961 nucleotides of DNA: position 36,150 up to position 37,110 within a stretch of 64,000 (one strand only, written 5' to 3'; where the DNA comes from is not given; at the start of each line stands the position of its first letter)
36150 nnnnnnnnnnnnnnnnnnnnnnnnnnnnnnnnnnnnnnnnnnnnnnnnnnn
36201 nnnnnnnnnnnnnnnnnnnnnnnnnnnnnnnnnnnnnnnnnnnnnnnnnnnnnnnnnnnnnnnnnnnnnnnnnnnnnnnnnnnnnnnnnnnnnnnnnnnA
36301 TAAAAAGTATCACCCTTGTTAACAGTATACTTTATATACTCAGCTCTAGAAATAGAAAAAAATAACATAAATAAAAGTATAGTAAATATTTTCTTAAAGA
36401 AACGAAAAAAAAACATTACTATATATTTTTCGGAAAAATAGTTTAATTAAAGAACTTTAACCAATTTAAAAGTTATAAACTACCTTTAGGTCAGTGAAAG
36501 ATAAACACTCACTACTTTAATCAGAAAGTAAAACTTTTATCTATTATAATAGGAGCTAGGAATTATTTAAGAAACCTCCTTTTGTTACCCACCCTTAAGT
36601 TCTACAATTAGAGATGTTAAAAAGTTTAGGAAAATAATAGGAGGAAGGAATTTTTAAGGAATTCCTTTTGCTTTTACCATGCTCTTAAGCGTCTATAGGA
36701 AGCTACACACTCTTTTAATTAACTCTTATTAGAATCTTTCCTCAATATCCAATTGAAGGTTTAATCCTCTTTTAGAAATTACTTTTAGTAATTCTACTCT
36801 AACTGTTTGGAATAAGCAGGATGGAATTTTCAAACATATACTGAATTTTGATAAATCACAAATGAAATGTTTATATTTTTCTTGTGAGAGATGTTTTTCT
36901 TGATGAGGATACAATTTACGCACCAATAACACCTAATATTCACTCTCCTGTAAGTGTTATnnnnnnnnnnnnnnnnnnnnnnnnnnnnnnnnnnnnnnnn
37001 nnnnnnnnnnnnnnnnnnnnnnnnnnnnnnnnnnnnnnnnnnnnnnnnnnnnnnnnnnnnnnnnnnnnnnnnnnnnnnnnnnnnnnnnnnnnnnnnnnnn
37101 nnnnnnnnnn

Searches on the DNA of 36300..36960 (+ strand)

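Call 7: search_rna_families(source=window, start=36300, end=36960, threshold=evalue, max_evalue=10)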
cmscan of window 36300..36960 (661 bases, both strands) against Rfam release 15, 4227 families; matches with E-value up to 10: 4.
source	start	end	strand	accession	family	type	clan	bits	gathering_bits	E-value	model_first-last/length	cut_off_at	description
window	36745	36865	-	RF02728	HrrF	Gene; sRNA;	-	18.5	77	1.2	1-116/116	no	Haemophilus regulatory RNA responsive to iron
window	36601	36699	-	RF00142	snoZ118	Gene; snRNA; snoRNA; CD-box;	-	18.1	48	2.5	1-108/108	no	Small nucleolar RNA Z118/Z121/Z120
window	36712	36735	-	RF01319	CRISPR-DR6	Gene; CRISPR;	-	17.7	39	0.91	1-30/30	no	CRISPR RNA direct repeat element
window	36439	36517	-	RF01302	snoU36a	Gene; snRNA; snoRNA; CD-box;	CL00051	14.8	45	7.5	1-90/90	no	SnoRNA U36a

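Call 58: search_dna_similar(query=window:36540-36735:+, collection=plasmids, mode=distant, max_rows=5)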
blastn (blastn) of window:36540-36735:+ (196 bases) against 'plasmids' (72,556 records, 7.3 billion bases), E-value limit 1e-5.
No match.

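Call 59: search_dna_similar(query=window:36540-36735:+, collection=phages, mode=distant, max_rows=5)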
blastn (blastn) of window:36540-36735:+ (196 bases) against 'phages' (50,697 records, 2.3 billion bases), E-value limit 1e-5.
No match.
